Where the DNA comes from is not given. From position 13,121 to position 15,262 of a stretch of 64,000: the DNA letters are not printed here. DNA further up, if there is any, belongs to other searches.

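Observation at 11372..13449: Gene-conversion signature: 196-bp near-identical 5' ends on diverged paralogs, with one copy frameshifted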

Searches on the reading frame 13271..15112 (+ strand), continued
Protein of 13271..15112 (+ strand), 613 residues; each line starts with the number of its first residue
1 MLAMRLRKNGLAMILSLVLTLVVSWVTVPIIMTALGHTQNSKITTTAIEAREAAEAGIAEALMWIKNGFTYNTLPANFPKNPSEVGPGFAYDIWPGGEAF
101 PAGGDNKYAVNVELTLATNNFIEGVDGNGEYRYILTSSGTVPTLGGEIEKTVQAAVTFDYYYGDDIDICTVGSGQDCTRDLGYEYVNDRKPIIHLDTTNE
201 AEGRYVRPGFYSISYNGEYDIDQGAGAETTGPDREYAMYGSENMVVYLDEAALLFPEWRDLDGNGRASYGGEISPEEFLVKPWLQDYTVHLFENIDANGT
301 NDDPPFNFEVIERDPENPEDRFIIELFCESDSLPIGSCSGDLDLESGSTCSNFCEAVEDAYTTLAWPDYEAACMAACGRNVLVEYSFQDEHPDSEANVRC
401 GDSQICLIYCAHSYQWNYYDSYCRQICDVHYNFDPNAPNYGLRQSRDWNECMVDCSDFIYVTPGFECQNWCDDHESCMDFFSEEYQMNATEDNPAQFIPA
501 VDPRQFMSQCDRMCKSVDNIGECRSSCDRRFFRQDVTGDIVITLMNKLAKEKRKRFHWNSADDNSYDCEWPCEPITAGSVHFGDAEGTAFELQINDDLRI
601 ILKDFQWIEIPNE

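Call 45: find_encoding_contigs(protein=P0004, flank=10000, max_places=6)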
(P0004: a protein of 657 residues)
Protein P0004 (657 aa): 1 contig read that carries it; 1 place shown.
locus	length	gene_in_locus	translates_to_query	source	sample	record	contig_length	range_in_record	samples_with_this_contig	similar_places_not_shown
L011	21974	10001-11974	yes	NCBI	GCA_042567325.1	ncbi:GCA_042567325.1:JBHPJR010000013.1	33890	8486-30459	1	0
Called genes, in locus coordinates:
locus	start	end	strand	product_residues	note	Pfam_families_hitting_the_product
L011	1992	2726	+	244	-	PF07661:MORN_2 (faint)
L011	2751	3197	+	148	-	PF07963:N_methyl (weak)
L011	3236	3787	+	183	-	-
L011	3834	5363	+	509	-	-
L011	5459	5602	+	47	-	-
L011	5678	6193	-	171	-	-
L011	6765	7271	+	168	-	-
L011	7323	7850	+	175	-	-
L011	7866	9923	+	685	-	-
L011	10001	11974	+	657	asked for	-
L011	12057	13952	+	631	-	-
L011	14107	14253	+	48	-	-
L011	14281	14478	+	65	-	-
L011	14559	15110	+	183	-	PF00254:FKBP_C (weak)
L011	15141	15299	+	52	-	-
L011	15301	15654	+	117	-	-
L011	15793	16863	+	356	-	PF17761:DUF1016_N, PF00565:SNase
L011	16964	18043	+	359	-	PF21088:MS_channel_1st, PF00924:MS_channel_2nd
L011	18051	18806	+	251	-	-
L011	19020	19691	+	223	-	PF00702:Hydrolase, PF13419:HAD_2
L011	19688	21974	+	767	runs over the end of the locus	PF03636:Glyco_hydro_65N, PF03632:Glyco_hydro_65m, PF03633:Glyco_hydro_65C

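Call 46: find_encoding_contigs(protein=P0007, flank=10000, max_places=6)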
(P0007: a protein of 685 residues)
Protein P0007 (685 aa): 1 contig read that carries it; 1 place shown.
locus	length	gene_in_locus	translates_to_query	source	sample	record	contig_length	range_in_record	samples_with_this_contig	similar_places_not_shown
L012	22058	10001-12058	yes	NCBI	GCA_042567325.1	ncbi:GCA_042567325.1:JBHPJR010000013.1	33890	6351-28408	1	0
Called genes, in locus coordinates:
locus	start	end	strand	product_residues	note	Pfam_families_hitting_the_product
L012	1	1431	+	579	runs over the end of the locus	PF00515:TPR_1, PF13424:TPR_12, PF13414:TPR_11, PF00515:TPR_1, PF13181:TPR_8, PF13432:TPR_16, PF13414:TPR_11, PF00515:TPR_1, +18 more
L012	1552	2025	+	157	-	PF01625:PMSR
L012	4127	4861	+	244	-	PF07661:MORN_2 (faint)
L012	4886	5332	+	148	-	PF07963:N_methyl (weak)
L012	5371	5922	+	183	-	-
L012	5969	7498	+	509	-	-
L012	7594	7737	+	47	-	-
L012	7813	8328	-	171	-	-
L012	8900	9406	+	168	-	-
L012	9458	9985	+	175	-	-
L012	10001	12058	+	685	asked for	-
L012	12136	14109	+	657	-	-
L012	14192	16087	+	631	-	-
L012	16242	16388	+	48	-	-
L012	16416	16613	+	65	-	-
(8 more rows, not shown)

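Call 62: predict_structure(alignment_id=A2)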
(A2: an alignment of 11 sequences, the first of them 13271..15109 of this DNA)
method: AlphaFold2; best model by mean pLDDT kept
length: 613 residues; sequences in the alignment: 11
mean_pLDDT: 62.2   pTM: 0.47
mean pLDDT of the five models: 62.2, 60.8, 58.3, 57.6, 45.5
residues with pLDDT >= 90: 23; 70-90: 206; 50-70: 198; < 50: 186
segments of 3 or more residues with pLDDT < 50: 1-7, 163-165, 167-191, 200-203, 220-242, 263-273, 317-342, 433-443, 492-506, 532-538, 545-583, 585-588, 611-613
pLDDT, mean of each block of 10 residues (from residue 1): 42 64 56 51 73 85 86 87 90 83 81 89 68 90 82 84 50 38 40 55 55 66 38 33 57 56 39 51 59 69 62 50 34 32 59 85 69 85 78 71 67 69 75 46 57 77 79 84 77 41 51 78 66 47 48 37 45 44 49 62 65 38
secondary structure, 60 per line:
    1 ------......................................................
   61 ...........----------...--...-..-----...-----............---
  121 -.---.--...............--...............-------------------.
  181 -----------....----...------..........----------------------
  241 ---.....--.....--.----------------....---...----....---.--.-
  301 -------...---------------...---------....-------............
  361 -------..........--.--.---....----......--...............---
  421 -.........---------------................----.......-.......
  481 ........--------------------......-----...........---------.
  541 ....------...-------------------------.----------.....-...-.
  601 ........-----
elements in order: H7-71 E98-100 E106-117 E129-143 E146-160 E192-195 E209-218 E244-248 E251-255 E289-292 E308-310 E326-328 E338-341 H349-360 H368-377 H387-390 H395-400 H403-417 H422-430 H446-461 H466-472 H474-488 H509-514 H520-530 E540-544 E590-594 E600-608

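Call 65: fold_search(model_id=the predicted structure, library=pdb)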
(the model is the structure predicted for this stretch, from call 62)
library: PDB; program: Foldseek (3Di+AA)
matches with E <= 10: 306; with E <= 0.001: 0
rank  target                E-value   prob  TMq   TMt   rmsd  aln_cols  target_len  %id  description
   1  6rie_B                8.1e-02  0.20  0.10  0.06  17.0       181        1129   10  Structure of Vaccinia Virus DNA-dependent RNA polymerase co-transcriptional capping complex (released 2019-12-18)
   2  6vo5_A                1.1e-01  0.14  0.06  0.10  10.1        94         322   15  Crystal structure of Human histone acetytransferas 1 (HAT1) in complex with isobutryl-COA and K12A mutant variant of h (released 2020-03-11)
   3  8xxt_B                1.4e-01  0.03  0.10  0.06  32.5       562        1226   10  ASFV RNAP M1249L C-tail occupied complex2 (MCOC2) (released 2025-01-22)
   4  7aoh_B                1.5e-01  0.09  0.06  0.04  19.4       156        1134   11  Atomic structure of the poxvirus late initially transcribing complex (released 2021-10-06)
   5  2p0w_B                2.1e-01  0.09  0.05  0.09  10.6        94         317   12  Human histone acetyltransferase 1 (HAT1) (released 2007-03-13)
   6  6vo5_B                2.6e-01  0.08  0.05  0.09  10.6        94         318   12  Crystal structure of Human histone acetytransferas 1 (HAT1) in complex with isobutryl-COA and K12A mutant variant of h (released 2020-03-11)
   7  6rid_B                3.1e-01  0.08  0.07  0.04  17.4       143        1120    9  Structure of Vaccinia Virus DNA-dependent RNA polymerase elongation complex (released 2019-12-18)
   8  8p0j_B                3.1e-01  0.08  0.07  0.04  17.7       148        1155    9  Cryo EM map and model of the vaccinia RNA polymerase intermediate pre-initiation open promoter complex (released 2024-05-22)
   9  7amv_B                3.7e-01  0.08  0.08  0.05  18.0       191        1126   10  Atomic structure of the poxvirus transcription pre-initiation complex in the initially melted state (released 2021-10-06)
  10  6ric_B                3.7e-01  0.07  0.07  0.04  17.5       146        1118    8  Structure of the core Vaccinia Virus DNA-dependent RNA polymerase complex (released 2019-12-18)
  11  3w1e                  3.7e-01  0.04  0.06  0.10  25.8       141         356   13  Structure of FlgT, a flagellar basal body component protein (released 2013-04-03)
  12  9ex9_B                6.8e-01  0.02  0.06  0.03  18.7       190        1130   11  Cryo EM map and model of the vaccinia minimal RNA polymerase (released 2025-04-16)
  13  3wz3                  7.2e-01  0.16  0.07  0.25   5.5        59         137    8  Structure of a periplasmic fragment of TraM (released 2015-06-10)
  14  3wz5_C                7.6e-01  0.12  0.06  0.21   6.6        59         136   10  Structure of the periplasmic domain of DotI (crystal form II) (released 2015-06-10)
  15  3wz4_G                8.5e-01  0.12  0.06  0.20   6.6        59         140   10  Structure of the periplasmic domain of DotI (crystal form I) (released 2015-06-10)
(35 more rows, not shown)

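Call 69: find_homologous_proteins(query=A2, max_evalue=0.00001)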
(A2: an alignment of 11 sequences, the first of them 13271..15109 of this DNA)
Query A2 (11 sequences) (613 aa, profile of the alignment): 2 proteins with E <= 0.00001 among 8000 candidates.
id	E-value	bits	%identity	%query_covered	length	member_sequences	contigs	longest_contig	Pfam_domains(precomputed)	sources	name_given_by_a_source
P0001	3.9e-224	764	100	100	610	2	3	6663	-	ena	-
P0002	7.4e-175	601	51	81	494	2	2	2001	-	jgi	-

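Call 70: find_homologous_proteins(query=P0009, max_evalue=0.00001)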
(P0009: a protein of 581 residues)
Query P0009 (581 aa): 6 proteins with E <= 0.00001 among 6304 candidates.
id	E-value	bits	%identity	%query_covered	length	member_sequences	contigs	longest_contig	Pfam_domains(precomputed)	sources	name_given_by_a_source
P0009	0.0e+0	1388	100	100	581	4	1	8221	-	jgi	-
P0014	5.4e-244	830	61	100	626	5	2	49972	-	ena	-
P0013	2.1e-190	653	79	63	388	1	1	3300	-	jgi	-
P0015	1.0e-152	528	64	63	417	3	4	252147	-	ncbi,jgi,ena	-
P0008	1.2e-118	416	39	97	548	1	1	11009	-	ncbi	ncbi:hypothetical protein ACFL1E_07420 [Candidatus Omnitrophota bacterium]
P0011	1.5e-82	297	39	76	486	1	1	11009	-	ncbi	ncbi:hypothetical protein ACFL1E_07405, partial [Candidatus Omnitrophota bacterium]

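Call 72: find_encoding_contigs(protein=P0015, flank=10000, max_places=4)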
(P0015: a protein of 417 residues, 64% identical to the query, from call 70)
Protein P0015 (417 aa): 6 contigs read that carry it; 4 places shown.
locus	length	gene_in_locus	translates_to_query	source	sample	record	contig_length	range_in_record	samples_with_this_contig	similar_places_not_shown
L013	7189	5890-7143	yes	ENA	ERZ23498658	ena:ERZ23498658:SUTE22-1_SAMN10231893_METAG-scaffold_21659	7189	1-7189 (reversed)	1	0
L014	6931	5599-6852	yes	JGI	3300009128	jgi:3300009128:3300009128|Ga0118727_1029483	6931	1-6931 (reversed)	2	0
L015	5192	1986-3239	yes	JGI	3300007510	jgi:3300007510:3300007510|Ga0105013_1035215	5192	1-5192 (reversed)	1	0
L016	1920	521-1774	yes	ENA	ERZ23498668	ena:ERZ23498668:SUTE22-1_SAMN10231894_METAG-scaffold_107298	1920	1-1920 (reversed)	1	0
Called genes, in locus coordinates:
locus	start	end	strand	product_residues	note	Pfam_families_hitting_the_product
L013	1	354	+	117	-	?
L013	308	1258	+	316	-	PF01565:FAD_binding_4, PF02873:MurB_C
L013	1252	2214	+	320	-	PF01820:Dala_Dala_lig_N, PF01071:GARS_A, PF02655:ATP-grasp_3, PF08443:RimK, PF07478:Dala_Dala_lig_C, PF13535:ATP-grasp_4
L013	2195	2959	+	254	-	PF03799:FtsQ_DivIB_C (weak)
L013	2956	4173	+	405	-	PF02491:SHS2_FTSA, PF06723:MreB_Mbl, PF11104:PilM_2, PF14450:FtsA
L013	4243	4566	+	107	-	PF02922:CBM_48, PF16561:AMPK1_CBM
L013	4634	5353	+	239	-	PF04055:Radical_SAM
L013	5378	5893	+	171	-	-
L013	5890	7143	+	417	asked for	-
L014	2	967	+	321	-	PF01565:FAD_binding_4, PF02873:MurB_C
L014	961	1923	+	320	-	PF01820:Dala_Dala_lig_N, PF01071:GARS_A, PF02655:ATP-grasp_3, PF08443:RimK, PF07478:Dala_Dala_lig_C, PF13535:ATP-grasp_4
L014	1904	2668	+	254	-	PF03799:FtsQ_DivIB_C (weak)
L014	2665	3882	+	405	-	PF02491:SHS2_FTSA, PF06723:MreB_Mbl, PF11104:PilM_2, PF14450:FtsA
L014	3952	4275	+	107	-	PF02922:CBM_48, PF16561:AMPK1_CBM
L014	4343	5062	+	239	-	PF04055:Radical_SAM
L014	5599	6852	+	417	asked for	-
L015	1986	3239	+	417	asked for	-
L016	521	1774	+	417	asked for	-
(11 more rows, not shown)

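Call 73: find_encoding_contigs(protein=P0014, flank=10000, max_places=4)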
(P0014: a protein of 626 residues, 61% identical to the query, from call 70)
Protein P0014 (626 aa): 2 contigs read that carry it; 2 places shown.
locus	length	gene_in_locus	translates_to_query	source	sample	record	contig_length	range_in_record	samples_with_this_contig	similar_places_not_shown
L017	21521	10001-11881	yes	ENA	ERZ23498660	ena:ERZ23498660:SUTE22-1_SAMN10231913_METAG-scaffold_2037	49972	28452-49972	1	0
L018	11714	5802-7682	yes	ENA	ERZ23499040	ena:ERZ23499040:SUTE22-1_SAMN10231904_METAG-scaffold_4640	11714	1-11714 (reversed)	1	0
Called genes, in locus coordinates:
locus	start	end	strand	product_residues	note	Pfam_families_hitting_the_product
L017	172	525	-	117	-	-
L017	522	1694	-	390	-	PF13414:TPR_11 (weak), PF14559:TPR_19, PF00515:TPR_1 (weak), PF12895:ANAPC3 (weak), PF00515:TPR_1 (weak), PF13424:TPR_12 (weak), PF13414:TPR_11, PF14559:TPR_19, +18 more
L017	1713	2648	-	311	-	PF00072:Response_reg, PF00990:GGDEF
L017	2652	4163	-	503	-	PF01590:GAF (weak), PF13185:GAF_2 (weak), PF13492:GAF_3 (weak), PF00512:HisKA, PF02518:HATPase_c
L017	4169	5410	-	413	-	PF08495:FIST, PF10442:FIST_C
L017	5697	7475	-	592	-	-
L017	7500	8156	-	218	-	-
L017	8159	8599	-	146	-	-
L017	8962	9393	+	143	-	-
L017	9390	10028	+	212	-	-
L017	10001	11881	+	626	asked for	-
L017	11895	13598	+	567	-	-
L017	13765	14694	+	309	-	PF13623:SurA_N_2 (weak), PF13145:Rotamase_2, PF00639:Rotamase, PF13616:Rotamase_3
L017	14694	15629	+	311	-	PF08666:SAF, PF16976:RcpC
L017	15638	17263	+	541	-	PF13629:T2SS-T3SS_pil_N, PF00263:Secretin, PF03544:TonB_C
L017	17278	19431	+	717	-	PF01656:CbiA, PF06564:CBP_BcsQ (weak), PF10609:ParA, PF13614:AAA_31, PF20720:nSTAND3 (faint), PF00437:T2SSE, PF27713:UCP018868 (weak)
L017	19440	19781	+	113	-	PF02643:DUF192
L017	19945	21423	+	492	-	-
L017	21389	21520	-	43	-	?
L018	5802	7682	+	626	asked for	-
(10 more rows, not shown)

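Call 81: search_solved_structures(query=A2, max_evalue=1)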
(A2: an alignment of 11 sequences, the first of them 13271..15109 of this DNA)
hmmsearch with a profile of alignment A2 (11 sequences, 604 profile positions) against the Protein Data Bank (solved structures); distinct sequences matched with E-value up to 1: 0.
